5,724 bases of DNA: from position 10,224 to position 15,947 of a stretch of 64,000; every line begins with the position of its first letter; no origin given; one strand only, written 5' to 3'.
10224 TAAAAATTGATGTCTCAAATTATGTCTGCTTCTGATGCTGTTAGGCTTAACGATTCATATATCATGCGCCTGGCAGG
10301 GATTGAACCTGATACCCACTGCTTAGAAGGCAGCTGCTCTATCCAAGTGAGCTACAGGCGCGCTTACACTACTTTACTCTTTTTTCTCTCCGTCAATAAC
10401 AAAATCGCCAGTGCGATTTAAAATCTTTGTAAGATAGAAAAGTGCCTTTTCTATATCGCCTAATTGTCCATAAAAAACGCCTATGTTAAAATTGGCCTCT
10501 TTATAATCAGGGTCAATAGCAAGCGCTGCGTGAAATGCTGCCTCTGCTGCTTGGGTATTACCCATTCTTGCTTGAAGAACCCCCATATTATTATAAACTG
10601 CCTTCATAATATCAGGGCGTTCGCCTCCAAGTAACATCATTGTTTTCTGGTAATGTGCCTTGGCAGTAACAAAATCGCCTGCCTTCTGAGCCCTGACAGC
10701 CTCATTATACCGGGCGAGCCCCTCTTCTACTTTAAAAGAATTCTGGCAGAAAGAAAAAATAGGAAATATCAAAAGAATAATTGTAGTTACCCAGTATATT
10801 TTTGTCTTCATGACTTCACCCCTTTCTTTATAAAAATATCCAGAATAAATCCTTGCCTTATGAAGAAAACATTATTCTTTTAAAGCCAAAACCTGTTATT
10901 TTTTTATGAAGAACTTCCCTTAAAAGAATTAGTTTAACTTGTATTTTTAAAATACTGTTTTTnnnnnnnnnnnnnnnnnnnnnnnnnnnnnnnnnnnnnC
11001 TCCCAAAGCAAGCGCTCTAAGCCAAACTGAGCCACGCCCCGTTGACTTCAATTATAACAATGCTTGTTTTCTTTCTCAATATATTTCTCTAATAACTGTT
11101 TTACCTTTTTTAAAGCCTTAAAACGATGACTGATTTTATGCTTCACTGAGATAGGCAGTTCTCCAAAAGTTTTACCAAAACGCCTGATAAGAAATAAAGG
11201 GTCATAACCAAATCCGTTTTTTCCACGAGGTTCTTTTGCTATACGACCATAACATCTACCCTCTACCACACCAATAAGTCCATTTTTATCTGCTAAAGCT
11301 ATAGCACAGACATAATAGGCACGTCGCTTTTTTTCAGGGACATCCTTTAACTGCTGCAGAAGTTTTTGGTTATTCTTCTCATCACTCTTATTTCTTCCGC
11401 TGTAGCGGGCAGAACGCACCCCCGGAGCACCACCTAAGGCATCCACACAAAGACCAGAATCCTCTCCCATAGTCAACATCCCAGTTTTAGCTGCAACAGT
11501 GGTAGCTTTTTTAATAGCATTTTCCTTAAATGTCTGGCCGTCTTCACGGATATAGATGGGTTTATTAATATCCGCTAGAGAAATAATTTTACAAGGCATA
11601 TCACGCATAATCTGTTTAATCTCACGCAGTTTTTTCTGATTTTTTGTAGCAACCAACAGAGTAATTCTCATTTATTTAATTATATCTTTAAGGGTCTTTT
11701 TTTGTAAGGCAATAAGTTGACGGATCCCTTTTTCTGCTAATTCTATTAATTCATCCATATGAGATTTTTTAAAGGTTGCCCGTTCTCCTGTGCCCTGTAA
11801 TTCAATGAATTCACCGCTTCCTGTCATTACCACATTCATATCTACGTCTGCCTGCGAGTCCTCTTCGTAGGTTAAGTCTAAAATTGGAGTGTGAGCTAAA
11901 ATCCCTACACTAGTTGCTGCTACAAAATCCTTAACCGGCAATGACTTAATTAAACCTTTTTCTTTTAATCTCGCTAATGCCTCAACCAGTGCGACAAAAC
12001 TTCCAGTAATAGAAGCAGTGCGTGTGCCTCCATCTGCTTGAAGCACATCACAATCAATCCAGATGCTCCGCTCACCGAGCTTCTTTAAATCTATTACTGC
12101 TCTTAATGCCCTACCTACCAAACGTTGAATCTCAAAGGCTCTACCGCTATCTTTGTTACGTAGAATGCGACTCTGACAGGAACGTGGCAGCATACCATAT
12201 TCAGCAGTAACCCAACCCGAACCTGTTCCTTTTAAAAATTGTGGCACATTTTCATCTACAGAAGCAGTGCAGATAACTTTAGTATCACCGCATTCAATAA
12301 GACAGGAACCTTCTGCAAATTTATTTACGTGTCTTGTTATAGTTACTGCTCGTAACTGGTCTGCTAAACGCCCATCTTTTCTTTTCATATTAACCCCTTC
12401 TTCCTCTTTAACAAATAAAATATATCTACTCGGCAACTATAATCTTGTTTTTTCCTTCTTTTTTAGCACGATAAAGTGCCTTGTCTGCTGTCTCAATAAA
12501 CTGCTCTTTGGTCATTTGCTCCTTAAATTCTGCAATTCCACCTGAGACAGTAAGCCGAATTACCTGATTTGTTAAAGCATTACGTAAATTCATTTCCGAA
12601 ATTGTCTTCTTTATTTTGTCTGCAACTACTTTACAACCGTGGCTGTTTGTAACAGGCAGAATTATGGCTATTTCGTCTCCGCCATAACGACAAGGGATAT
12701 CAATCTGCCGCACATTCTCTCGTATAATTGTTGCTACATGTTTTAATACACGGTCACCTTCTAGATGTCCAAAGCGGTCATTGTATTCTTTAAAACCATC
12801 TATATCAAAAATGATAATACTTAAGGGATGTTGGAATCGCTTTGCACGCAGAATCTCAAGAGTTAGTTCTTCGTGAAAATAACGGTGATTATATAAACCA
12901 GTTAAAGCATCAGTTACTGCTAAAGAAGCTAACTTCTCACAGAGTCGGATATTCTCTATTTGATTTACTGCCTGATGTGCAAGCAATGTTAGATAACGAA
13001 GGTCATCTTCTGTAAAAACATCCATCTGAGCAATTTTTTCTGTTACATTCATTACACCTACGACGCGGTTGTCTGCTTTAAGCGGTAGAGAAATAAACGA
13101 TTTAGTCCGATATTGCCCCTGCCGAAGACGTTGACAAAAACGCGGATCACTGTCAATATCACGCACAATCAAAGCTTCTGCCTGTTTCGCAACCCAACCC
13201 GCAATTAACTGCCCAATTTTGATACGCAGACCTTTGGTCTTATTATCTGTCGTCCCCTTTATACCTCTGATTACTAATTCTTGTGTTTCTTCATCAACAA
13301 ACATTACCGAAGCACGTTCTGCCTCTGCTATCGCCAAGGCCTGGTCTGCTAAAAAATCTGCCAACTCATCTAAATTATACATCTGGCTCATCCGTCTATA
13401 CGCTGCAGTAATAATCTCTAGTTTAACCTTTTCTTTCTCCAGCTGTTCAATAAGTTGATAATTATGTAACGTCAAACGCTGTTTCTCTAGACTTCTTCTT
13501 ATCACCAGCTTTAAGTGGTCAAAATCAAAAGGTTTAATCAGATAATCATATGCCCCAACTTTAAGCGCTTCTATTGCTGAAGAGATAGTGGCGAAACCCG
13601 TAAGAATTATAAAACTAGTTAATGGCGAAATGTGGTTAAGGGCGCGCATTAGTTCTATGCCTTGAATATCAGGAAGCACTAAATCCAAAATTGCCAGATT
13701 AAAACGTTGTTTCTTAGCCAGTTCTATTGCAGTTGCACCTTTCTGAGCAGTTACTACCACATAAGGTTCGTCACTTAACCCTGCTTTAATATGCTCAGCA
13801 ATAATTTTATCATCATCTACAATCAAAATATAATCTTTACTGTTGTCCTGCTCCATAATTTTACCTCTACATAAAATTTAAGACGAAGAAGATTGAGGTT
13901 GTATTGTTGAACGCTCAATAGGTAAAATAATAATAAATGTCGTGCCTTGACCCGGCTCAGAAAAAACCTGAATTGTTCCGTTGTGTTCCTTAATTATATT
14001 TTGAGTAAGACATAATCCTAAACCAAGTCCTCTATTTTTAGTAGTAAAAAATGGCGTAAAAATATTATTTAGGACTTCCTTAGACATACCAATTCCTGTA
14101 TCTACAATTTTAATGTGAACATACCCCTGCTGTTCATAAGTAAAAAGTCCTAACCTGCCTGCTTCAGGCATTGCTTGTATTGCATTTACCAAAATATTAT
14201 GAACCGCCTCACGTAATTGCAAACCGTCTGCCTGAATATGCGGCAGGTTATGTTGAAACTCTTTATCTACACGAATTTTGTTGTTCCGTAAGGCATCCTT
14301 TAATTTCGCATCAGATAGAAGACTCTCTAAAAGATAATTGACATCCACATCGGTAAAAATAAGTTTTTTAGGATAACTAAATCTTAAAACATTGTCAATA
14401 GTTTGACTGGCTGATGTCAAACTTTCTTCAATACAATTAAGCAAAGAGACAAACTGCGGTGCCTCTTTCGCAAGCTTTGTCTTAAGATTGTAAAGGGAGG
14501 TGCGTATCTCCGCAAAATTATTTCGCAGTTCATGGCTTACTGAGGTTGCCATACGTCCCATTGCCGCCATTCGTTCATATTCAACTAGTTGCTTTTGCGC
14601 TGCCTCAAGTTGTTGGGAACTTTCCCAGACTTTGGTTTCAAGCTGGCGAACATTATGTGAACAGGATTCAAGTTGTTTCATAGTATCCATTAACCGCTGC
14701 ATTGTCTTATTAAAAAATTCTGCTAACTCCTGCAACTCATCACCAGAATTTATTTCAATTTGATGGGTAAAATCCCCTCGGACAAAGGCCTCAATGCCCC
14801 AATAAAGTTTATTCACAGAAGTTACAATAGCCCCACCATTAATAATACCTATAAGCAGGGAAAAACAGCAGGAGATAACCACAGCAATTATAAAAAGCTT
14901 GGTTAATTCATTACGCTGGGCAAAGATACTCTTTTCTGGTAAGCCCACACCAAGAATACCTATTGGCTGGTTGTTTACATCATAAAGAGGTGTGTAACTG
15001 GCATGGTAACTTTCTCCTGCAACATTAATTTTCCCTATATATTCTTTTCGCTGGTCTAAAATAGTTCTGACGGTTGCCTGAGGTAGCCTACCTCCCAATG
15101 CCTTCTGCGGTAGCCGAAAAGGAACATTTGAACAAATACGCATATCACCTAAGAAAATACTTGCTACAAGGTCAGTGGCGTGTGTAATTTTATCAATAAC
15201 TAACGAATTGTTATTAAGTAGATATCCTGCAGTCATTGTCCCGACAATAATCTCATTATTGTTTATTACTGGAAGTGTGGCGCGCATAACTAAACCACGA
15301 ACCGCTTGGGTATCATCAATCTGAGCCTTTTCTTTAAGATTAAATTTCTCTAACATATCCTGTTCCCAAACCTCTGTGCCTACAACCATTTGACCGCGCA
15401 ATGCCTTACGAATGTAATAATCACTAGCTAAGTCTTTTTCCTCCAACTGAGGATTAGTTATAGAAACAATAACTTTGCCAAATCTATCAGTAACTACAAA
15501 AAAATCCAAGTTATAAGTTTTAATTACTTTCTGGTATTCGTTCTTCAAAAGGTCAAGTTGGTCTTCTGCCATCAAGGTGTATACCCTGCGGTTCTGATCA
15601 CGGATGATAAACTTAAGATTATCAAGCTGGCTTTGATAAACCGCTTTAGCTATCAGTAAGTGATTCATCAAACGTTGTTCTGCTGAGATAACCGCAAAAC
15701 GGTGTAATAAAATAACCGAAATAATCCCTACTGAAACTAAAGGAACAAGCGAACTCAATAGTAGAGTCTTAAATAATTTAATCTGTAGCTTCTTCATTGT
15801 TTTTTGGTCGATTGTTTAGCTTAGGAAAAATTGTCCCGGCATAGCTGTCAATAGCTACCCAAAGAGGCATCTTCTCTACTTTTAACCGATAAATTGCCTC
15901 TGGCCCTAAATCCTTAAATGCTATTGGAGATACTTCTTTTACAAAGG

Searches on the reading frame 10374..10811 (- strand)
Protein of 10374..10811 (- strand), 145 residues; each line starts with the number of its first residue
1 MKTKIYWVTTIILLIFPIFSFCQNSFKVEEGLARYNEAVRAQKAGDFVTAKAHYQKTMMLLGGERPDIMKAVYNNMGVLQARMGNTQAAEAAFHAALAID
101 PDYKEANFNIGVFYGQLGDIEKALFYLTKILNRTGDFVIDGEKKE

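Call 80: search_protein_families(library=pfam, proteins=[window:10374-10811:-], max_evalue=0.001)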
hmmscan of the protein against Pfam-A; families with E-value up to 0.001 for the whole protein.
window:10374-10811:- (145 aa): 11 families
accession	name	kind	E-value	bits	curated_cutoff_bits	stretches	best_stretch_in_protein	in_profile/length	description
PF00515.34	TPR_1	-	1.1e-13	50.8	27.8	1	72-103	3-34/34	Tetratricopeptide repeat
PF07719.23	TPR_2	-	2e-13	49.7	27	1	72-103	3-34/34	Tetratricopeptide repeat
PF13181.12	TPR_8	-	5.8e-11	42.1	25.7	1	105-132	2-29/34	Tetratricopeptide repeat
PF13424.12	TPR_12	-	9.5e-10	39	30.1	2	72-132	5-73/77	Tetratricopeptide repeat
PF14559.12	TPR_19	-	7e-09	36.3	25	1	83-134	4-55/68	Tetratricopeptide repeat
PF13431.12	TPR_17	-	4.2e-07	30.2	24.4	1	95-124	4-33/34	Tetratricopeptide repeat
PF13432.12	TPR_16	-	1.1e-06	29.4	32.7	1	77-124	4-51/65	Tetratricopeptide repeat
PF13174.12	TPR_6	-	5.7e-06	27.1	26.3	0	105-133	1-29/33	Tetratricopeptide repeat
PF13371.12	TPR_9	-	2.6e-05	24.6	35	0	75-104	34-63/73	Tetratricopeptide repeat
PF13428.12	TPR_14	-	5.2e-05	24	23.5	0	77-108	8-39/44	Tetratricopeptide repeat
PF13414.12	TPR_11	-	0.00037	20.6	26.8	1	84-118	8-42/42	TPR repeat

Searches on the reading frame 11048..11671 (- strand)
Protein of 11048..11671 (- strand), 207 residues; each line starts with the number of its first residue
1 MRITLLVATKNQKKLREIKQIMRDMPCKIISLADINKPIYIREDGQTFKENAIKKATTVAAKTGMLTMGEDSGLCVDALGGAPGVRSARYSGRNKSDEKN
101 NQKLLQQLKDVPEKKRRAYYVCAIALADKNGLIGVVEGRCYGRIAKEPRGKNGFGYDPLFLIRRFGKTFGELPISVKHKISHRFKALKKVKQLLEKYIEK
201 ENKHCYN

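Call 80: search_protein_families(library=pfam, proteins=[window:11048-11671:-], max_evalue=0.001)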
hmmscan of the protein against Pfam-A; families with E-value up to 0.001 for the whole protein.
window:11048-11671:- (207 aa): 1 family
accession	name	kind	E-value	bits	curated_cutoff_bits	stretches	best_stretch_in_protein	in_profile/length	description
PF01725.21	Ham1p_like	-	9.5e-66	221.7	22.5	1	5-192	1-185/186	Ham1 family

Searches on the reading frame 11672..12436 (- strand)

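Call 80: search_protein_families(library=pfam, proteins=[window:11672-12436:-], max_evalue=0.001)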
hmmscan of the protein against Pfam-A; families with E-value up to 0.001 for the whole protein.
window:11672-12436:- (254 aa): 2 families
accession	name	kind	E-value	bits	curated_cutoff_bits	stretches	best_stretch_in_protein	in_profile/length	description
PF01138.27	RNase_PH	-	3.8e-28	98.9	25.5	1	27-153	1-127/130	3' exoribonuclease family, domain 1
PF03725.20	RNase_PH_C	-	1.6e-16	60.4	20.8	1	170-237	1-67/67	3' exoribonuclease family, domain 2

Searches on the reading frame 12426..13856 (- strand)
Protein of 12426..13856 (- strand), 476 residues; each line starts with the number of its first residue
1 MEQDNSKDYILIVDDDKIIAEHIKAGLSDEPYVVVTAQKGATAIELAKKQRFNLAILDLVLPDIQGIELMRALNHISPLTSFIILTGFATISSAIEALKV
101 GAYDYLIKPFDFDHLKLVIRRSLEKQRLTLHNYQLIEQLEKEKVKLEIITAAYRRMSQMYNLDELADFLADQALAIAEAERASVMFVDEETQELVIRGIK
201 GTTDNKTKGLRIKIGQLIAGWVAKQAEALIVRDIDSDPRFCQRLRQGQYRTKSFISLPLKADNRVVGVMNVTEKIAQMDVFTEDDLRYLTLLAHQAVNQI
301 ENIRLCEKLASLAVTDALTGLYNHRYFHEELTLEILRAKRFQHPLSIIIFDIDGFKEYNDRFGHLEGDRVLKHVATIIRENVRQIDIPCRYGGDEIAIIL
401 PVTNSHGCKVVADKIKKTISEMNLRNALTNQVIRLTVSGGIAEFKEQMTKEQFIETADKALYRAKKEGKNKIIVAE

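Call 80: search_protein_families(library=pfam, proteins=[window:12426-13856:-], max_evalue=0.001)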
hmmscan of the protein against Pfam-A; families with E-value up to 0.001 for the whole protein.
window:12426-13856:- (476 aa): 6 families
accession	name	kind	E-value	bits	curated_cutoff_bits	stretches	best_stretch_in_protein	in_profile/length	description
PF00990.26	GGDEF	-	1.6e-46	158.4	23.8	1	313-471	1-161/161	Diguanylate cyclase, GGDEF domain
PF00072.30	Response_reg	-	5e-27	94.7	30.2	1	10-119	1-110/111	Response regulator receiver domain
PF13185.12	GAF_2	-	4.1e-18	66.3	28.6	1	161-297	3-132/136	GAF domain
PF01590.32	GAF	-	2.4e-17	64.2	22.4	1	161-300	1-133/133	GAF domain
PF13492.12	GAF_3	-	1.6e-15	58.1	27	1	161-302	1-129/129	GAF domain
PF22335.1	Cas10-Cmr2_palm2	-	7.5e-05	23.3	27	1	392-472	58-132/133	Cas10/Cmr2, second palm domain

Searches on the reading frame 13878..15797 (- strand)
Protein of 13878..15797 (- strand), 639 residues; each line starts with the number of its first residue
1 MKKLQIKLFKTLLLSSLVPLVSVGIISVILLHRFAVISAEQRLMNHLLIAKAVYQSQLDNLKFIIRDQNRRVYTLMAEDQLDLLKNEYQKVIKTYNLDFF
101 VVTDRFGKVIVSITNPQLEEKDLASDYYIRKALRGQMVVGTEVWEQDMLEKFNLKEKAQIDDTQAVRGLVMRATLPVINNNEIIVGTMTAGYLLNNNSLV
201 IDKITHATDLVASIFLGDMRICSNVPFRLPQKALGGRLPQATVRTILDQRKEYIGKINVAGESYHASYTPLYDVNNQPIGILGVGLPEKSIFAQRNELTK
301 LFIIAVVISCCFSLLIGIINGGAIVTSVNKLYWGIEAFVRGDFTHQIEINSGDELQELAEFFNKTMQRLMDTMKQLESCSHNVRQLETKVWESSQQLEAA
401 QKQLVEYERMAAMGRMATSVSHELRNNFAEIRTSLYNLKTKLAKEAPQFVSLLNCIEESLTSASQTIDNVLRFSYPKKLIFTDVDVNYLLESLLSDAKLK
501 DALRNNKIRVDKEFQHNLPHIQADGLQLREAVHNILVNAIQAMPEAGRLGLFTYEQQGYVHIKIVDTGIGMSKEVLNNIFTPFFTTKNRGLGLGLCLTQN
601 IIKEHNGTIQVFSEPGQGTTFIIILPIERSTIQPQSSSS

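Call 80: search_protein_families(library=pfam, proteins=[window:13878-15797:-], max_evalue=0.001)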
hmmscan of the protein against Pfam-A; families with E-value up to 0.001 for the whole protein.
window:13878-15797:- (639 aa): 7 families
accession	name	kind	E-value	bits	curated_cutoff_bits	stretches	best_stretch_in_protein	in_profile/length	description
PF02518.31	HATPase_c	-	6.6e-24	84.9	26.4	1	524-628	2-110/111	Histidine kinase-, DNA gyrase B-, and HSP90-like ATPase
PF17202.10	sCache_3_3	-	4.7e-23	82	28.8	1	193-296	2-105/107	Single cache domain 3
PF17201.10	Cache_3-Cache_2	-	6.4e-13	49.1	27.7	1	139-301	40-198/299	Cache 3/Cache 2 fusion domain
PF14827.12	dCache_3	-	2.2e-12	47.5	25.7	1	97-287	68-234/239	Double sensory domain of two-component sensor kinase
PF00672.30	HAMP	-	1.8e-06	28.6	25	1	322-369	4-51/53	HAMP domain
PF17203.10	sCache_3_2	-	1.4e-05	25.7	28.4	0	233-295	73-135/140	Single cache domain 3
PF00512.31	HisKA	-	3.1e-05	24.4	26.9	1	413-474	2-61/66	His Kinase A (phospho-acceptor) domain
